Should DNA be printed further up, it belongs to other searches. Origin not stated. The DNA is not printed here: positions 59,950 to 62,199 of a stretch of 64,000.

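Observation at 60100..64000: P-type ATPase preceded in-frame by a degenerate duplicate of its own catalytic core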

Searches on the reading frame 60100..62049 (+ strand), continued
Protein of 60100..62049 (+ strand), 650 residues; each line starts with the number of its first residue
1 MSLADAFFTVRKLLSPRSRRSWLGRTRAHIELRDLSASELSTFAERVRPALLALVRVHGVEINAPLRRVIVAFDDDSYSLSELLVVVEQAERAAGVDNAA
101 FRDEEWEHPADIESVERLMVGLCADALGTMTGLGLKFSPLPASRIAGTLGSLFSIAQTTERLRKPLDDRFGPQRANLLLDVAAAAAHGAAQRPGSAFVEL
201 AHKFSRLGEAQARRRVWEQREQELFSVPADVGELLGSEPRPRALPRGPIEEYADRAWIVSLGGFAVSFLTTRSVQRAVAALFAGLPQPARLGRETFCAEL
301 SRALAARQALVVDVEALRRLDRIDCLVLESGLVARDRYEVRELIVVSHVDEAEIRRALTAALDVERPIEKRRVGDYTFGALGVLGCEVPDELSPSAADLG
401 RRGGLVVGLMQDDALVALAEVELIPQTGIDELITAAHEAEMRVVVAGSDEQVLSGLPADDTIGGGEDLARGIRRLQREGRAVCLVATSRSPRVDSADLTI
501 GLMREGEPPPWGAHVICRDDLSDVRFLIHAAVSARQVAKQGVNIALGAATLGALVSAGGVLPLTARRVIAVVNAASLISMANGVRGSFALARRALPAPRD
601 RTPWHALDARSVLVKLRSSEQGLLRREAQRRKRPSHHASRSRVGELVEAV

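Call 34: search_solved_structures(query=A2, max_evalue=10, show_alignments=4)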
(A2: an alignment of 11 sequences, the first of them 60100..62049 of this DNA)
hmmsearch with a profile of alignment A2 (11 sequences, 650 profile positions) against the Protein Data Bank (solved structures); distinct sequences matched with E-value up to 10: 25.
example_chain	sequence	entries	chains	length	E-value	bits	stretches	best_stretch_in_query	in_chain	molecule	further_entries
8q73_A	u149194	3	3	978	8.6e-11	44.1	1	471-585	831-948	Copper-transporting ATPase HMA4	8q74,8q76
8q75_A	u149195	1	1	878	7.7e-10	41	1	471-585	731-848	Copper-transporting ATPase HMA4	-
1p6t_A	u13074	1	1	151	5.8e-06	28.1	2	35-89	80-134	Potential copper-transporting ATPase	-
7xuk_A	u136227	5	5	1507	1.5e-05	26.8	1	471-563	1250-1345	Copper-transporting ATPase 2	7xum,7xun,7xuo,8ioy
2rml_A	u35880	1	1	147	0.00012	23.8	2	35-89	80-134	Copper-transporting P-type ATPase copA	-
2qif_A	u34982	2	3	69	0.00095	20.8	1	35-89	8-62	Copper chaperone copZ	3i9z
1k0v_A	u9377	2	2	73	0.001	20.8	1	35-89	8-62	CopZ | similar to mercuric transport protein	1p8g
1cpz_A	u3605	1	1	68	0.0044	18.6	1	37-90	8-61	Copper chaperone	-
1osd_A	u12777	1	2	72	0.0077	17.8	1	43-96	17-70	hypothetical protein MerP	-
6ff2_A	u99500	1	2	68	0.0094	17.5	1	34-89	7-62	Copper chaperone CopZ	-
1u60_A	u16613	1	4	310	0.011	17.3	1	545-580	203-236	Probable glutaminase ybaS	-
1jww_A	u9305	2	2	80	0.013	17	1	34-89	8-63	Potential copper-transporting ATPase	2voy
1kqk_A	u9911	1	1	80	0.013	17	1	34-89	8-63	POTENTIAL COPPER-TRANSPORTING ATPASE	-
7si3_A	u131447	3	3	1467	0.039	15.5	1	470-559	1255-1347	P-type Cu(+) transporter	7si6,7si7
1afi_A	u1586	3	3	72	0.065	14.8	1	43-96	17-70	MERP | MERCURIC TRANSPORT PROTEIN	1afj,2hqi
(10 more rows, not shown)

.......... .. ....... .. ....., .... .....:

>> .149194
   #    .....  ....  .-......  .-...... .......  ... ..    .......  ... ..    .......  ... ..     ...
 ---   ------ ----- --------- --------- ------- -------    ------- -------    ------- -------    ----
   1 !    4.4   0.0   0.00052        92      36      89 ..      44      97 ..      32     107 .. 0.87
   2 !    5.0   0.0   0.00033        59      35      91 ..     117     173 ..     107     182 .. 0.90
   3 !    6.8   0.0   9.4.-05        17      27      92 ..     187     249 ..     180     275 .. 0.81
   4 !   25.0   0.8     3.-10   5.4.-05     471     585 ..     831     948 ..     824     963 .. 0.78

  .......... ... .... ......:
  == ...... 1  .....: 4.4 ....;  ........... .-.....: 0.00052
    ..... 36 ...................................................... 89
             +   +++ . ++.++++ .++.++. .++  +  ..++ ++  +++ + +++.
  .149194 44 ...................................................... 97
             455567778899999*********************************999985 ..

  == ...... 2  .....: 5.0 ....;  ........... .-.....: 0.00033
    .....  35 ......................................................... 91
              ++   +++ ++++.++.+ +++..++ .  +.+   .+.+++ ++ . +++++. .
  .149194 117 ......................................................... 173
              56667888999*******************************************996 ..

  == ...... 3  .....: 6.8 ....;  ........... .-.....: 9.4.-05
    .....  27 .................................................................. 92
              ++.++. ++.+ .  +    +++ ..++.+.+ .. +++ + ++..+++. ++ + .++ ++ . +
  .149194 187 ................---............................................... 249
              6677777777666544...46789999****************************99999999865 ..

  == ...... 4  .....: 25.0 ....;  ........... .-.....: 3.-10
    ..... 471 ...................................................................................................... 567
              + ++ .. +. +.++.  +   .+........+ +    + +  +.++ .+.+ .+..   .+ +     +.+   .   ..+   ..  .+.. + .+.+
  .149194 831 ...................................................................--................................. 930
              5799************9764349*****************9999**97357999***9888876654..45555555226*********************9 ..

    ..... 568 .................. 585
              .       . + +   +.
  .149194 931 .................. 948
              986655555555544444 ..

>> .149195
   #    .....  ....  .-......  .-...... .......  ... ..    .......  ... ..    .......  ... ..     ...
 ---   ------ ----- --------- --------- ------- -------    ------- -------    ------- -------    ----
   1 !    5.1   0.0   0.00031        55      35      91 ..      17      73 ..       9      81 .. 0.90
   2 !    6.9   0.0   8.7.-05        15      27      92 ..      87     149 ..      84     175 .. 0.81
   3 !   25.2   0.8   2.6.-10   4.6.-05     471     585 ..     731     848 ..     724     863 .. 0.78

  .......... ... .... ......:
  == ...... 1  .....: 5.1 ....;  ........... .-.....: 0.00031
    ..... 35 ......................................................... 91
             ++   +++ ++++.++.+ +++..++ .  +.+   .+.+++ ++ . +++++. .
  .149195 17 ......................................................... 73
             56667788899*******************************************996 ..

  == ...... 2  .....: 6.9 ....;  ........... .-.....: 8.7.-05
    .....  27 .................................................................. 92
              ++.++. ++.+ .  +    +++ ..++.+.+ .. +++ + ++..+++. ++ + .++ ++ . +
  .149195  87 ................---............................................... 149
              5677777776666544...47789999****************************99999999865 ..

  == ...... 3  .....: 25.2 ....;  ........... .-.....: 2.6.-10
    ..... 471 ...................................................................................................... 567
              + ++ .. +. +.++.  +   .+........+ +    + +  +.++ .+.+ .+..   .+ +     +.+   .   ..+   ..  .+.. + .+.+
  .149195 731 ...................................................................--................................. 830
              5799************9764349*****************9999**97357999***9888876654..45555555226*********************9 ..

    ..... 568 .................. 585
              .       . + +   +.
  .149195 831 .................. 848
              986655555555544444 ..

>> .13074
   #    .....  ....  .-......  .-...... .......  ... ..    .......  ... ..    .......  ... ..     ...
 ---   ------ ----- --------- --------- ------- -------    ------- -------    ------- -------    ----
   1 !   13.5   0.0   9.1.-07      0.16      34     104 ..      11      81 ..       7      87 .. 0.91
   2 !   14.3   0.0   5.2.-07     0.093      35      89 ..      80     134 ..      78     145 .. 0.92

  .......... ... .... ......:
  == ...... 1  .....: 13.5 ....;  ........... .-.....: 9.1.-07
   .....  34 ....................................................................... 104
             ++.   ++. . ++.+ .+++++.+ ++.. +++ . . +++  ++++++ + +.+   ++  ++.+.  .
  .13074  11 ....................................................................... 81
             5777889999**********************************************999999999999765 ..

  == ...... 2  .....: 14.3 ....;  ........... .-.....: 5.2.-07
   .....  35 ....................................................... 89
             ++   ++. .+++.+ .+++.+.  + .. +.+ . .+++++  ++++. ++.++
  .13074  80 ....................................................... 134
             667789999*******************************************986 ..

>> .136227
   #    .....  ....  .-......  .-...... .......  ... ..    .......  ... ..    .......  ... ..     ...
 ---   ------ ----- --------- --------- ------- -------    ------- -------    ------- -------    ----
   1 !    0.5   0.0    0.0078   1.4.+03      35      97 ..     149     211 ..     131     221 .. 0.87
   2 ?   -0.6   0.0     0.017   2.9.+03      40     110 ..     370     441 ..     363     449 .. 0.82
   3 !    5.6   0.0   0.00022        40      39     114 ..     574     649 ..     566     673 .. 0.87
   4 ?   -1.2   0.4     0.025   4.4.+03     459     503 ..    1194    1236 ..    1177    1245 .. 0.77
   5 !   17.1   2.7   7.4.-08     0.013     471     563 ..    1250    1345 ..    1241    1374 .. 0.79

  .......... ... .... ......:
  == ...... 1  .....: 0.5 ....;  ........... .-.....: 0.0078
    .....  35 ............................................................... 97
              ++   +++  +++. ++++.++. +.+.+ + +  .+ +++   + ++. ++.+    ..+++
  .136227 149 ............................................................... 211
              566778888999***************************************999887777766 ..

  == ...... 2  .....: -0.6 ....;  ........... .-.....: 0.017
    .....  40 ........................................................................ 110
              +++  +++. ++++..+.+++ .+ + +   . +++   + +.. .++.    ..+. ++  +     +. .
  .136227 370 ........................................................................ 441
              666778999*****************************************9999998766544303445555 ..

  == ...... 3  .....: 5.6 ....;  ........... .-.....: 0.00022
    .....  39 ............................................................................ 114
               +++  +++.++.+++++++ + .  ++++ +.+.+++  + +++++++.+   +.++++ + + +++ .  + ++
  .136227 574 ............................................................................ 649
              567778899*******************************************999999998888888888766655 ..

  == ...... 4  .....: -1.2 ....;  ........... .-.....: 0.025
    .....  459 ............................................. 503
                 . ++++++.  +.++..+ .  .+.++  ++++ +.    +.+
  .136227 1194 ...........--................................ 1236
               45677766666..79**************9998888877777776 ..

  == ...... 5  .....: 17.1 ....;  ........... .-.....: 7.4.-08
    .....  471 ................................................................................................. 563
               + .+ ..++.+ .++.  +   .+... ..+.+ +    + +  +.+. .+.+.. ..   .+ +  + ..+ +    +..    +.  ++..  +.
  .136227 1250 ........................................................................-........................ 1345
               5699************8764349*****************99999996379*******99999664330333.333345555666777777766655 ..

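Call 50: list_cluster_members(proteins=[P0028, P0030, P0085, P0166, P0168, P0135, P0046, P0103, P0024, P0160])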
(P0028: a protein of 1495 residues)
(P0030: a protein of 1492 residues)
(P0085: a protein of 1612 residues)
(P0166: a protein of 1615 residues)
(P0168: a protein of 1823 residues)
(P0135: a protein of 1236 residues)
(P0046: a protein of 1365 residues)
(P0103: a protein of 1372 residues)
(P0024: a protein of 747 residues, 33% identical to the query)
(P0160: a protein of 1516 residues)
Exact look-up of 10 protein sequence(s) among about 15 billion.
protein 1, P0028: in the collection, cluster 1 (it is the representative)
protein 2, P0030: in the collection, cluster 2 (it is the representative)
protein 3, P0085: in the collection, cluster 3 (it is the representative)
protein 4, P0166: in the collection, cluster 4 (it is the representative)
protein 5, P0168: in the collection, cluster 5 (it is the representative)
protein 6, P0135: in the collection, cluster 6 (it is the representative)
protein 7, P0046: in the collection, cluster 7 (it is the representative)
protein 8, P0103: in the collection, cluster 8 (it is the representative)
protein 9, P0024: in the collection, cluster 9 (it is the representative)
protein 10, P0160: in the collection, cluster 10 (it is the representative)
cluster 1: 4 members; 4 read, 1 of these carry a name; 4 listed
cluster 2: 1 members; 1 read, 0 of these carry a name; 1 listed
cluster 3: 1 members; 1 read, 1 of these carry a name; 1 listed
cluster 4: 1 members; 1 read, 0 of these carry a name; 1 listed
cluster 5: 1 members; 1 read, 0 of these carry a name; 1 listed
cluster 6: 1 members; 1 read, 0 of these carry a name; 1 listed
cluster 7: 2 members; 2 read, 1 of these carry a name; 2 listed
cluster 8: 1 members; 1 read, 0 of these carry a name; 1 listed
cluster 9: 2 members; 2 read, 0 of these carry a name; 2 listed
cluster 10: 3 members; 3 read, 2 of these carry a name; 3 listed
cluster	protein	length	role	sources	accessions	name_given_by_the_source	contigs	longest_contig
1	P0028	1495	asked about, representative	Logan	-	-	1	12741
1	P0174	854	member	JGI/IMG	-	magnesium-transporting ATPase (P-type)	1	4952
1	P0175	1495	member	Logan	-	-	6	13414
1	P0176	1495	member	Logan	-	-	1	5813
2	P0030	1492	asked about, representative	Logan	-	-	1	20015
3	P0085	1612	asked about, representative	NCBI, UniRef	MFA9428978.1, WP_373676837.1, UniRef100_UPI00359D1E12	HAD-IC family P-type ATPase [Egicoccus sp. AB-alg2] | cation-translocating P-type ATPase n=1 Tax=Egicoccus sp. AB-alg2 TaxID=3242693 ...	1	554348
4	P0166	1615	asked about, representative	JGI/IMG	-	-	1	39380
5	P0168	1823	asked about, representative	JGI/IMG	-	-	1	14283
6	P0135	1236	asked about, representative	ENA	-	-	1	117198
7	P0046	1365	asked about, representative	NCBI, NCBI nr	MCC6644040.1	MAG: cation-transporting P-type ATPase [Polyangiaceae bacterium] | cation-transporting P-type ATPase [Polyangiaceae bacterium]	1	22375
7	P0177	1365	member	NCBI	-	-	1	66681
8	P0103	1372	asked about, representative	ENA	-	-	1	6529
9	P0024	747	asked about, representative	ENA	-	-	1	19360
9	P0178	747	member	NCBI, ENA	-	-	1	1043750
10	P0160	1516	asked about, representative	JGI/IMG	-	cation-transporting P-type ATPase I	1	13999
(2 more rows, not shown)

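Call 64: search_solved_structures(query=L003:8900-11389:+, max_evalue=1e-20, show_alignments=1)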
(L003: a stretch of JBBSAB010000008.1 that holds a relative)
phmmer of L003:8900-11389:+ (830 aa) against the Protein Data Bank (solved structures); distinct sequences matched with E-value up to 1e-20: 100 (the best 60 are shown).
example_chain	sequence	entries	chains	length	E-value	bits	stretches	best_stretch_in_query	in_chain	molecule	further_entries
6zhf_A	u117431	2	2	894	1.2e-90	308.1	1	18-704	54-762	Calcium-transporting ATPase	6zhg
6zhh_A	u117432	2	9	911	3.1e-90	306.7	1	21-704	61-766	Calcium-transporting ATPase | Calcium-transporting ATPase lmo0841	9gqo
9euq_A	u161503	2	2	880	4.8e-90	306.1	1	18-700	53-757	Calcium-transporting ATPase lmo0841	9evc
8iww_A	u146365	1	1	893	1.5e-85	291.2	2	338-695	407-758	Calcium-transporting ATPase type 2C member 1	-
8iwp_A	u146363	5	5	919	1.7e-85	291.1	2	338-695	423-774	Calcium-transporting ATPase type 2C member 1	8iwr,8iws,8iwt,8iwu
7yag_A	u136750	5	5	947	1.9e-85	290.9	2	338-695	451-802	Calcium-transporting ATPase type 2C member 1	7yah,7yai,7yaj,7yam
8uy7_A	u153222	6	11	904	2.8e-85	290.3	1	22-666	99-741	Magnesium-transporting ATPase, P-type 1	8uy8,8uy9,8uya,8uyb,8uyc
7bt2_A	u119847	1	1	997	6.6e-76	259.3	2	390-723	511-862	Sarcoplasmic/endoplasmic reticulum calcium ATPase 2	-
6jju_A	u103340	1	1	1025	7.4e-76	259.2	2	390-723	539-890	Sarcoplasmic/endoplasmic reticulum calcium ATPase 2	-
7e7s_A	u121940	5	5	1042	7.9e-76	259.1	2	390-723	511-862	Sarcoplasmic/endoplasmic reticulum calcium ATPase 2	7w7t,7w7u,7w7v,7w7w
6ln5_A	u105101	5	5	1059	8.3e-76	259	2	390-723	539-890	Sarcoplasmic/endoplasmic reticulum calcium ATPase 2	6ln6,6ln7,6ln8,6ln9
5ztf_A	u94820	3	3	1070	8.7e-76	258.9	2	390-723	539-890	Sarcoplasmic/endoplasmic reticulum calcium ATPase 2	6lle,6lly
5mpm_A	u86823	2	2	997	2.2e-75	257.6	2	390-722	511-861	Sarcoplasmic/endoplasmic reticulum calcium ATPase 2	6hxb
3tlm_A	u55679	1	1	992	3e-73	250.5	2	387-709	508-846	Sarcoplasmic/endoplasmic reticulum calcium ATPase 1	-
9byb_A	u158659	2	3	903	1.2e-72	248.6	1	3-665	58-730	Magnesium-transporting ATPase, P-type 1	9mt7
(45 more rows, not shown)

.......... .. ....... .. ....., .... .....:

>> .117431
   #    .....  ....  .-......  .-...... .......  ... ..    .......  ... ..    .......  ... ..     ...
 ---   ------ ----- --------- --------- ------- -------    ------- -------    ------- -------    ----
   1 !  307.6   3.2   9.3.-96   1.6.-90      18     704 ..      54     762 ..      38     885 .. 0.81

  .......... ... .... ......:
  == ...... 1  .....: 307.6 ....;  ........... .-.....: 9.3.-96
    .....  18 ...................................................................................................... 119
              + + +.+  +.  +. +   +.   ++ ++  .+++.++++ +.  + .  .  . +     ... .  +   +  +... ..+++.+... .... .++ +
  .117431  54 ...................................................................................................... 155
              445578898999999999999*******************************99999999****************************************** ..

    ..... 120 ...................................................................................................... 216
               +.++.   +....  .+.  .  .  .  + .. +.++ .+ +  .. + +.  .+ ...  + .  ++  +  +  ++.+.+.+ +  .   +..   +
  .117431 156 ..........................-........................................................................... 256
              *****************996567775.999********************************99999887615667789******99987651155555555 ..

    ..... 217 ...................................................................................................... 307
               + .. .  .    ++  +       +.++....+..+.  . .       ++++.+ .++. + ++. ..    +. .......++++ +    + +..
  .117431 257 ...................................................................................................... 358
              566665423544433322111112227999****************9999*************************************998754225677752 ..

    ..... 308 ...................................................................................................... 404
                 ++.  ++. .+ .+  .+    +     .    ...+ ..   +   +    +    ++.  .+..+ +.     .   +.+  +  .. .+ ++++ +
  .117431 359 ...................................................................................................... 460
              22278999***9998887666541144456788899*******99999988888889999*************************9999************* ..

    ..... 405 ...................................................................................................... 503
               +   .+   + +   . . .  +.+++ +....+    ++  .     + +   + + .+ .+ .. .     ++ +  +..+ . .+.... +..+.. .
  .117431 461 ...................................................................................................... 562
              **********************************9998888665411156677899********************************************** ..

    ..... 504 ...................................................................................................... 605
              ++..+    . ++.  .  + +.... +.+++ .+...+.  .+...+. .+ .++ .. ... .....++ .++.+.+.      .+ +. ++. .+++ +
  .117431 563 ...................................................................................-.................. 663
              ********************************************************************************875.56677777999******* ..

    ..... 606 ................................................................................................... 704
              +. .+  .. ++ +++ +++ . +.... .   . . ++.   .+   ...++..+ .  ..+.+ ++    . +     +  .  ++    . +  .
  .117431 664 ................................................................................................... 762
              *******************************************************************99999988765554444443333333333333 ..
